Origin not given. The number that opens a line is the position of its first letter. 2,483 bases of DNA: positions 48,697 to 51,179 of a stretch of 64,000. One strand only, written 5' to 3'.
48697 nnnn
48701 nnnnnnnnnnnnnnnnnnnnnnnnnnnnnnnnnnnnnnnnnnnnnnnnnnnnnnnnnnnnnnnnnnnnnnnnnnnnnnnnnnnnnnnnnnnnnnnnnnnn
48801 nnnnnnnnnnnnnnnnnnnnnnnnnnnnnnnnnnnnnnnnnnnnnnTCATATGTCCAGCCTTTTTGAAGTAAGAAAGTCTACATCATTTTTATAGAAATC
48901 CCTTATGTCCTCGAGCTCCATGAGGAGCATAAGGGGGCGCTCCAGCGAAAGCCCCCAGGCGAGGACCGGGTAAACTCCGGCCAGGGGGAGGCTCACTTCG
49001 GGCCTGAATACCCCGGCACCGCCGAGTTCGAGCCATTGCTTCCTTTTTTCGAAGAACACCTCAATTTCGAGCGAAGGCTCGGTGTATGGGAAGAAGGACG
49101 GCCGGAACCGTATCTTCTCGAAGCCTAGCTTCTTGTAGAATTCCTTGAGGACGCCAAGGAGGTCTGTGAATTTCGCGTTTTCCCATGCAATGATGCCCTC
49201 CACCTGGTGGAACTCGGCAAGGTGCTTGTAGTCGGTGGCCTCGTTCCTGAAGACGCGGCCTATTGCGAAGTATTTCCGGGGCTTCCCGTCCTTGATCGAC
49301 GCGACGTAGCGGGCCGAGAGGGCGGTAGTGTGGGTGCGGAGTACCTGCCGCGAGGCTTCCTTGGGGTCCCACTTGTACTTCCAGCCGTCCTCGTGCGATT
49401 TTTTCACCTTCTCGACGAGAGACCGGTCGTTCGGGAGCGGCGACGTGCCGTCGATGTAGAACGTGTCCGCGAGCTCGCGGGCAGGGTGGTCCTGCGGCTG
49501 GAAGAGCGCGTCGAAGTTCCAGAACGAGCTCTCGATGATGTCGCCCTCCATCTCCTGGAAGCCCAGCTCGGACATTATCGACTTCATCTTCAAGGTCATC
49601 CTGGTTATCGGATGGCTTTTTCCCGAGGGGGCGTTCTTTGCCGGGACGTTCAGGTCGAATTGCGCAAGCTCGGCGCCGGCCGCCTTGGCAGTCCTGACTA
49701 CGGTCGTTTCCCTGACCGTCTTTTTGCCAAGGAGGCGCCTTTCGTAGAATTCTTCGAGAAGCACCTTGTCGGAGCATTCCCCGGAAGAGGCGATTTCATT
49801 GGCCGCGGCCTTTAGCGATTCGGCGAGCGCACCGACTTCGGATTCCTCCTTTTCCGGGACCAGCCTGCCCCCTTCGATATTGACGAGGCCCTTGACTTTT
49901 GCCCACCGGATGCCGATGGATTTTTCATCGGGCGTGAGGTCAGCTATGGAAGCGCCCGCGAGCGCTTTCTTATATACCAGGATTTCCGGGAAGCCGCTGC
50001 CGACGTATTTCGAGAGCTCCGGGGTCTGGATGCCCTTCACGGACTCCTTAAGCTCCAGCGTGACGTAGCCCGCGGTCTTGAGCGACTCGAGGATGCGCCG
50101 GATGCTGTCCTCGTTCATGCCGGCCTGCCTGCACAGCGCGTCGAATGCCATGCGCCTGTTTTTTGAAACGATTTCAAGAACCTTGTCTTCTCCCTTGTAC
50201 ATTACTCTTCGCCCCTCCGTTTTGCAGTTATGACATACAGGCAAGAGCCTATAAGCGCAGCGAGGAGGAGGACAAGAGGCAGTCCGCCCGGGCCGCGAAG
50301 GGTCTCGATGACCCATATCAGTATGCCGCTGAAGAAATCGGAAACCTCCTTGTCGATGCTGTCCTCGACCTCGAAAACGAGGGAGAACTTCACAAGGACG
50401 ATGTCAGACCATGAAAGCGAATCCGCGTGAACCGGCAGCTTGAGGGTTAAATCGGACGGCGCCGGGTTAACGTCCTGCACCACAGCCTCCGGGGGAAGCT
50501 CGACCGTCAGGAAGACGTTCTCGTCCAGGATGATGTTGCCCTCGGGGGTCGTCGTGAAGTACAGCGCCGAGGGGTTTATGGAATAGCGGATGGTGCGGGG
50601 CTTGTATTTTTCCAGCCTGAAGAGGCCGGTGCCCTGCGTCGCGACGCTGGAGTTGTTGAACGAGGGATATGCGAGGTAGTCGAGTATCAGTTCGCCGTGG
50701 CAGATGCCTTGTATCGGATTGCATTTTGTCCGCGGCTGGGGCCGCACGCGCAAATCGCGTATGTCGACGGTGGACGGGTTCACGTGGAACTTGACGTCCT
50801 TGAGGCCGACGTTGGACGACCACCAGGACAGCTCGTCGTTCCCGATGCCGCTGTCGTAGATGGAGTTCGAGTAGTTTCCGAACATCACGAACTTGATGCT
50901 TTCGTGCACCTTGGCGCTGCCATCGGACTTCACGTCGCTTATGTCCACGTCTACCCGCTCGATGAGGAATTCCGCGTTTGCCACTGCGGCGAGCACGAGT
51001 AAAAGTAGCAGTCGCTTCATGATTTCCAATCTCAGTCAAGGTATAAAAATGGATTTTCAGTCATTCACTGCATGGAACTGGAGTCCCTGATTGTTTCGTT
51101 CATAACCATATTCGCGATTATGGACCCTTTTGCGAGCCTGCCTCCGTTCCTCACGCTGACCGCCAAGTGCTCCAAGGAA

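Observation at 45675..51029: Four-gene overlapping operon of uncharacterised envelope proteins wrapped around pheS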

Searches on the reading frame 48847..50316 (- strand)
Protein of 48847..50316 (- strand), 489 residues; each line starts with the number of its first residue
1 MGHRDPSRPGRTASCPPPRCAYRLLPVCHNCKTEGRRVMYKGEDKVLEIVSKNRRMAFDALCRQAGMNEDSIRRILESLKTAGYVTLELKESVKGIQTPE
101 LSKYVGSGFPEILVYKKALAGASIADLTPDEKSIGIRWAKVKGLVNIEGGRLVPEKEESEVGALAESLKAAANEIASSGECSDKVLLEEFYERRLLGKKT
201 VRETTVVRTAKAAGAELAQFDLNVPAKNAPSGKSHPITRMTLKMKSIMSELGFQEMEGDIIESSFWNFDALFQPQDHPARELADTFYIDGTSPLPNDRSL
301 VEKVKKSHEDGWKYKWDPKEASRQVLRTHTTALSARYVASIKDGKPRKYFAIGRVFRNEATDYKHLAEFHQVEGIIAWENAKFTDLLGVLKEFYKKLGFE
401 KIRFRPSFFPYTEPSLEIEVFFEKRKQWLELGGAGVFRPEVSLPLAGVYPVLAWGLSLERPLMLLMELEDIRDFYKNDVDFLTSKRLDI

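Call 3: search_protein_families(library=pfam, proteins=[window:48847-50316:-], max_evalue=1)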
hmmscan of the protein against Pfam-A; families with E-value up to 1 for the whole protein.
window:48847-50316:- (489 aa): 11 families
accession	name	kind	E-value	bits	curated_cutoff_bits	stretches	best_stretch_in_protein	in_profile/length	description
PF01409.25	tRNA-synt_2d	-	9.8e-86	287.7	19.8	1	220-483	2-244/246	tRNA synthetases class II core domain (F)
PF00152.25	tRNA-synt_2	-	2.7e-06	27.1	25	1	347-381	92-126/308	tRNA synthetases class II (D, K and N)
PF00587.30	tRNA-synt_2b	-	3.1e-06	27.8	29.3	1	330-433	22-133/179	tRNA synthetase class II core domain (G, H, P, S and T)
PF17759.6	tRNA_synthFbeta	-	3.6e-06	27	22.4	1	318-441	66-197/214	Phenylalanyl tRNA synthetase beta chain CLM domain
PF08212.18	Lipocalin_2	-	0.0041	17.5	24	1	36-91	88-143/146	Lipocalin-like domain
PF13412.12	HTH_24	-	0.014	15.4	21.9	1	45-86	7-48/48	Winged helix-turn-helix DNA-binding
PF13730.12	HTH_36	-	0.016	15.5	25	1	59-85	29-55/55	Helix-turn-helix domain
PF09339.16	HTH_IclR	-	0.021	15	22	1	46-86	8-49/52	IclR helix-turn-helix domain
PF01978.25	TrmB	-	0.051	13.9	25.6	1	48-89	15-56/68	Sugar-specific transcriptional regulator TrmB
PF12108.13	SF3a60_bindingd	-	0.14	12.5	22.3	0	389-397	7-15/27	Splicing factor SF3a60 binding domain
PF09012.17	FeoC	-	0.64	10.6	21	1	48-91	7-50/69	FeoC like transcriptional regulator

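Call 4: search_protein_families(library=ncbifam, proteins=[window:48847-50316:-], max_evalue=1)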
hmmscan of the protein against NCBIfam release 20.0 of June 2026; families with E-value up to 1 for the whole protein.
window:48847-50316:- (489 aa): 21 families
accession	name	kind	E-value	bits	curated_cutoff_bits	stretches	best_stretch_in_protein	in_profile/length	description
NF003210.0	PRK04172.1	equivalog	1.6e-130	436.2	350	2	214-486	214-492/496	phenylalanine--tRNA ligase subunit alpha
TIGR00468.1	pheS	equivalog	7.7e-104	347.4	237.45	1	194-484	31-321/324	phenylalanine--tRNA ligase subunit alpha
NF051887.1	PheS_related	equivalog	7.9e-26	91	300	2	323-479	71-233/349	PheS-related mystery ligase SrmL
TIGR00469.1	pheS_mito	equivalog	1.9e-25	89.4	258.35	3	401-483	258-341/451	phenylalanine--tRNA ligase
TIGR00470.1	sepS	equivalog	1.3e-13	50.3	380.65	1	321-474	180-340/533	O-phosphoserine--tRNA ligase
TIGR00442.1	hisS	equivalog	2.3e-05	23.6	286.75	1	314-403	63-156/406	histidine--tRNA ligase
NF001756.1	PRK00484.1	subfamily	4.6e-05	22.3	468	1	348-393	239-282/488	lysine--tRNA ligase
TIGR00499.1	lysS_bact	equivalog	9e-05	21.3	427.6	1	348-397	242-289/496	lysine--tRNA ligase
TIGR00443.1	hisZ_biosyn_reg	equivalog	0.007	15.5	271.65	1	323-372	62-113/314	ATP phosphoribosyltransferase regulatory subunit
NF040947.1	trans_reg_LysM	equivalog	0.0086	15.9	180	1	43-85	5-47/136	HTH-type transcriptional regulator LysM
NF002821.0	PRK02983.1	equivalog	0.0095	13.9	742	1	348-378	848-878/1102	bifunctional lysylphosphatidylglycerol synthetase/lysine--tRNA ligase LysX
TIGR02431.1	pcaR_pcaU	subfamily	0.034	13.5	284.75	1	51-88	20-57/248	beta-ketoadipate pathway transcriptional regulators, PcaR/PcaU/PobR family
TIGR00457.1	asnS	equivalog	0.039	12.8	342.6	1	348-395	212-258/455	asparagine--tRNA ligase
TIGR00471.1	pheT_arch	equivalog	0.054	11.9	282.65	0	217-270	345-397/551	phenylalanine--tRNA ligase subunit beta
TIGR00458.1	aspS_nondisc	equivalog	0.062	12.3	368.4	0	447-473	389-415/428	aspartate--tRNA(Asn) ligase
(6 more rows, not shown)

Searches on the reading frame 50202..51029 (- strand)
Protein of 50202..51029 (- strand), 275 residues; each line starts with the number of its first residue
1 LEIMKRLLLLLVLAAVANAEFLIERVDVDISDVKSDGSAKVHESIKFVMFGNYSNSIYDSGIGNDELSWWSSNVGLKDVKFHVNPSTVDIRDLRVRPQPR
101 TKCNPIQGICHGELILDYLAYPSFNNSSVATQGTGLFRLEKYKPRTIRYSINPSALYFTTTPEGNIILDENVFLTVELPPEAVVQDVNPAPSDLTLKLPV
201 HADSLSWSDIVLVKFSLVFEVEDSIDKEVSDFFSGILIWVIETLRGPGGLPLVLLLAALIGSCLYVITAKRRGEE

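Call 3: search_protein_families(library=pfam, proteins=[window:50202-51029:-], max_evalue=1)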
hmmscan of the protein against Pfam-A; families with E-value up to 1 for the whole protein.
window:50202-51029:- (275 aa): 2 families
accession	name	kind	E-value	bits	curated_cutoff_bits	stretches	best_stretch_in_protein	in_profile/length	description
PF16238.11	DUF4897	-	0.1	12.9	28.6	0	168-195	110-137/157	Domain of unknown function (DUF4897)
PF09972.14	DUF2207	-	0.31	11.7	24.4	1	23-58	2-35/172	Predicted membrane protein (DUF2207) N-terminal domain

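Call 4: search_protein_families(library=ncbifam, proteins=[window:50202-51029:-], max_evalue=1)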
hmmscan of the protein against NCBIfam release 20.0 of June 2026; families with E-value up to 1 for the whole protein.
window:50202-51029:- (275 aa): 0 families

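Call 12: find_homologous_proteins(query=window:50202-51020:-)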
Query window:50202-51020:- (272 aa): 166 proteins with E <= 0.001 among 3536 candidates; the best 120 are listed.
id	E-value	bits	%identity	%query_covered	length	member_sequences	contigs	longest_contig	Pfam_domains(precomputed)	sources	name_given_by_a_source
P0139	7.1e-174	594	98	100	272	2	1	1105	-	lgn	-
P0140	1.4e-160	551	90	95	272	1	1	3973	-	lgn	-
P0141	9.5e-153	525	85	100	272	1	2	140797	-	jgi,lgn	jgi:hypothetical protein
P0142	3.0e-149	514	82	100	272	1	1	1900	-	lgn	-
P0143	6.1e-137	473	75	100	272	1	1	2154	-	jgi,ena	-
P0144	3.8e-135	467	76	100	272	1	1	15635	-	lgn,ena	-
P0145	1.1e-134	466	77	94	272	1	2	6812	-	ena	-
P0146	9.7e-130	450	71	100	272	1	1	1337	-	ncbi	-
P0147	4.1e-126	438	71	100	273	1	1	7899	-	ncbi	ncbi:MAG: hypothetical protein AB1324_00530 [Candidatus Micrarchaeota archaeon]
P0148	5.1e-126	437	73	95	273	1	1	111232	-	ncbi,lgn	ncbi:MAG: hypothetical protein U0R44_05385 [Candidatus Micrarchaeia archaeon]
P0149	1.6e-124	433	69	100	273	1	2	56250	-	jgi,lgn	jgi:hypothetical protein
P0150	2.8e-124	432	71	95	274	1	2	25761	-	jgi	jgi:hypothetical protein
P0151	8.9e-124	430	69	94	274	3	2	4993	-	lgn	-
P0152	3.7e-122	425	68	100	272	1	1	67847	-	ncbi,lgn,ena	-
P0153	4.1e-122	425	70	95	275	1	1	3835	-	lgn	-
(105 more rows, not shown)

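Call 20: search_solved_structures(query=A1, max_evalue=10, show_alignments=2)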
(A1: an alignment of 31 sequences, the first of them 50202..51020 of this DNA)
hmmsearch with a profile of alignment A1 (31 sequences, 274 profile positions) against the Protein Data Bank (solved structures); distinct sequences matched with E-value up to 10: 0.

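Call 21: find_related_loci(query=A1, collection=genome_contigs, flank=8000)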
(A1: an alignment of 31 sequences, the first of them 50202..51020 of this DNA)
Query A1 (272 aa) in genome_contigs; peptide patterns used: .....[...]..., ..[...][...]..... (x = any residue, [..] = any of these).
87 stretches matched a pattern; 38 encode a relative of the query (tblastn E <= 1e-3); 38 distinct loci.
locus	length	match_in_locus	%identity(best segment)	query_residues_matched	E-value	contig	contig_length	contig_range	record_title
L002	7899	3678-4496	71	1-272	9e-132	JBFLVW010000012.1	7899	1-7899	MAG: Candidatus Micrarchaeota archaeon isolate MAG016 MAG016_12, whole genome shotgun sequence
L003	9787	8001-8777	73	15-272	7e-130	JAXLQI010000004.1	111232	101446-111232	MAG: Candidatus Micrarchaeia archaeon isolate STL-MIC1 C1.33.fa-4, whole genome shotgun sequence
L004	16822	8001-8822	68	1-272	2e-127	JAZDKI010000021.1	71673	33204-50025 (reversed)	MAG: Candidatus Micrarchaeota archaeon isolate MEGAHIT-group-0.526 k141_11071603, whole genome shotgun sequence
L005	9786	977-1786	68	1-271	6e-124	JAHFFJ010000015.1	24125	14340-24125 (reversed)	MAG: Candidatus Micrarchaeota archaeon isolate nzgw29 NODE_1216_length_24126_cov_3.725141, whole genome shotgun sequence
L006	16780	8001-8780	70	15-272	6e-122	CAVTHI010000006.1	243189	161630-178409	MAG: uncultured archaeon isolate MFD05942.bin.2.360 genome assembly, contig: contig_38316, whole genome shotgun sequence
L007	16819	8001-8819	67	1-272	1e-121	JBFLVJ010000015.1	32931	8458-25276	MAG: Candidatus Micrarchaeota archaeon isolate MAG003 MAG003_15, whole genome shotgun sequence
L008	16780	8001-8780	68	15-272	8e-121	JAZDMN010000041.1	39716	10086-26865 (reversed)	MAG: Candidatus Micrarchaeota archaeon isolate MEGAHIT-group-0.655 k141_11084237, whole genome shotgun sequence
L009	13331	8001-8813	64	1-272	2e-120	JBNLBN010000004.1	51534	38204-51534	MAG: Candidatus Micrarchaeia archaeon isolate C2.bin.27.permissive NODE_4_length_51534_cov_4.545504, whole genome shotgu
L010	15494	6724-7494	68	17-272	4e-120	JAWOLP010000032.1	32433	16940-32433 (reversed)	MAG: Candidatus Micrarchaeia archaeon isolate bin_281 c_000008797592, whole genome shotgun sequence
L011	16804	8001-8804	63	1-272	5e-120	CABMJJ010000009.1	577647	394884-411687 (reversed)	uncultured archaeon isolate LFW-283_2 genome assembly, contig: LFW2832_7, whole genome shotgun sequence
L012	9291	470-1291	68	1-272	7e-120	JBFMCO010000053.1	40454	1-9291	MAG: Candidatus Micrarchaeota archaeon isolate MAG195 MAG195_53, whole genome shotgun sequence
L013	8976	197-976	70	15-272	7e-120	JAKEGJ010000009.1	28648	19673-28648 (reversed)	MAG: Candidatus Micrarchaeota archaeon isolate PMV_4.13 PMV_4.13.k101_1889351, whole genome shotgun sequence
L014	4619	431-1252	64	1-272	1e-120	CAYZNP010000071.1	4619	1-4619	MAG TPA_asm: Candidatus Micrarchaeota archaeon isolate binchicken_co33_526 genome assembly, contig: NODE_29704_length_46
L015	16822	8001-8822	64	1-272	6e-119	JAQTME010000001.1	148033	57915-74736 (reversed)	MAG: Candidatus ainarchaeum sp. isolate STA_33 NODE_232_length_148033_cov_4.072147_Sandtown_A, whole genome shotgun sequ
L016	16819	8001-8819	65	1-272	2e-118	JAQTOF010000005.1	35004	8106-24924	MAG: Candidatus ainarchaeum sp. isolate STA_81 NODE_2358_length_35004_cov_3.218396_Sandtown_A, whole genome shotgun sequ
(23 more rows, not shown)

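Call 24: predict_structure(alignment_id=A1)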
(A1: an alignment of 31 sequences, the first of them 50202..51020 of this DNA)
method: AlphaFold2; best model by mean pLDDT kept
length: 272 residues; sequences in the alignment: 31
mean_pLDDT: 70.1   pTM: 0.58
mean pLDDT of the five models: 70.1, 58.3, 55.2, 42.8, 39.5
residues with pLDDT >= 90: 5; 70-90: 151; 50-70: 79; < 50: 37
segments of 3 or more residues with pLDDT < 50: 54-75, 201-212
pLDDT, mean of each block of 10 residues (from residue 1): 74 65 87 88 74 46 46 57 83 68 72 87 75 83 80 77 74 80 59 53 45 64 66 70 70 81 74 50
secondary structure, 60 per line:
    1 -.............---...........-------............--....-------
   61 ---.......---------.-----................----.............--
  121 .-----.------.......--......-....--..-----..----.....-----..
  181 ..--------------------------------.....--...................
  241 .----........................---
elements in order: H2-14 E18-28 E36-47 H50-53 H64-70 E86-101 E106-118 E134-140 E143-148 E169-173 E179-182 E215-219 H222-241 H246-269

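Call 27: fold_search(model_id=the predicted structure, library=pdb)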
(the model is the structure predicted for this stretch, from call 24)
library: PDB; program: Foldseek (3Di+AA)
matches with E <= 10: 1273; with E <= 0.001: 37
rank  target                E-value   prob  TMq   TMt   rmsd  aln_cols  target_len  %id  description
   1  4npq_H                1.8e-04  0.98  0.23  0.22  16.7       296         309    9  The resting-state conformation of the GLIC ligand-gated ion channel (released 2013-12-25)
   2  7tu9_E                2.0e-04  0.94  0.22  0.19  14.3       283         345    7  Alpha1/BetaB Heteromeric Glycine Receptor in Strychnine-Bound State (released 2023-03-22)
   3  9sio_A                2.2e-04  0.99  0.25  0.22  15.2       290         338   10  Structure of the honeybee GABAA RDL receptor apo state (released 2026-02-11)
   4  4npq_L                2.4e-04  0.98  0.24  0.23  15.4       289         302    9  The resting-state conformation of the GLIC ligand-gated ion channel (released 2013-12-25)
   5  9ex6_A                2.7e-04  0.97  0.24  0.22  13.0       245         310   13  CryoEM structure of sTeLIC nanodisc in closed state (released 2025-03-26)
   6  4npq_M                2.8e-04  0.97  0.24  0.22  16.6       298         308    9  The resting-state conformation of the GLIC ligand-gated ion channel (released 2013-12-25)
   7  4npq_I                3.2e-04  0.96  0.23  0.21  16.2       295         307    8  The resting-state conformation of the GLIC ligand-gated ion channel (released 2013-12-25)
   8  7kuy_E                3.2e-04  0.95  0.23  0.19  15.0       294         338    9  Cyro-EM structure of human Glycine Receptor alpha2-beta heteromer, strychnine bound state (released 2021-09-08)
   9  9ewa_EEE              3.3e-04  0.98  0.25  0.22  12.9       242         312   11  The sTeLIC pentameric Ligand-Gated Ion Channel (wild-type) in complex with 4-Bromophenethylamine (released 2025-03-26)
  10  8rh7_A                3.3e-04  0.97  0.25  0.22  16.4       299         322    8  CryoEM structure of human rho1 GABAA receptor in complex with GABA and estradiol in primed state (released 2024-08-28)
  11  8oqa_A                3.5e-04  0.97  0.25  0.21  16.3       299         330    8  CryoEM structure of human rho1 GABAA receptor in complex with GABA and picrotoxin (released 2023-08-30)
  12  9haa_B                3.5e-04  0.96  0.22  0.19  12.0       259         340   13  a5b3 GABAA Receptor resting state (released 2025-11-12)
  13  4npq_K                3.8e-04  0.96  0.24  0.22  16.8       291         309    9  The resting-state conformation of the GLIC ligand-gated ion channel (released 2013-12-25)
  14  7l31_E                4.0e-04  0.96  0.24  0.21  14.4       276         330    8  Cyro-EM structure of human Glycine Receptor alpha2-beta heteromer, strychnine bound state, 3.8 Angstrom (released 2021-09-08)
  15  8op9_A                4.2e-04  0.97  0.25  0.21  13.5       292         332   11  CryoEM structure of human rho1 GABAA receptor in complex with GABA (released 2023-08-30)
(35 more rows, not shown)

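Call 32: search_protein_families(library=pfam, alignment_id=A1, max_evalue=1)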
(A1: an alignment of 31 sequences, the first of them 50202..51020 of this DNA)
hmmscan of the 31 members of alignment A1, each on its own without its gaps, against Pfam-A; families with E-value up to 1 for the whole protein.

A. member 1, window:50202-51020:- (272 aa): 2 families
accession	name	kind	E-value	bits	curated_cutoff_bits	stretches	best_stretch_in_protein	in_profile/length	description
PF16238.11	DUF4897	-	0.1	12.9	28.6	0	165-192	110-137/157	Domain of unknown function (DUF4897)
PF09972.14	DUF2207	-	0.2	12.3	24.4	1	20-55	2-35/172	Predicted membrane protein (DUF2207) N-terminal domain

B. families by the number of members that match (of 31 scanned): 10 families
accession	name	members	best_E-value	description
PF09972.14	DUF2207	19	0.016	Predicted membrane protein (DUF2207) N-terminal domain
PF16238.11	DUF4897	9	0.0081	Domain of unknown function (DUF4897)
PF04956.18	TrbC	3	0.016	TrbC/VIRB2 pilin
PF17410.7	Stevor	2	0.0066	Subtelomeric Variable Open Reading frame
PF10432.14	bact-PGI_C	2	0.055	Bacterial phospho-glucose isomerase C-terminal SIS domain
PF08183.16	SpoV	1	0.021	Stage V sporulation protein family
PF24318.1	DUF7490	1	0.15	Domain of unknown function (DUF7490)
PF16405.10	DUF5013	1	0.24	Domain of unknown function (DUF5013)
PF17260.7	DUF5326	1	0.5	Family of unknown function (DUF5326)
PF16045.11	LisH_2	1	0.77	LisH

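Call 68: search_protein_families(library=phrogs, proteins=[window:50202-51020:-], max_evalue=0.01)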
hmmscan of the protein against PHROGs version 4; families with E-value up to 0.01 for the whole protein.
window:50202-51020:- (272 aa): 0 families
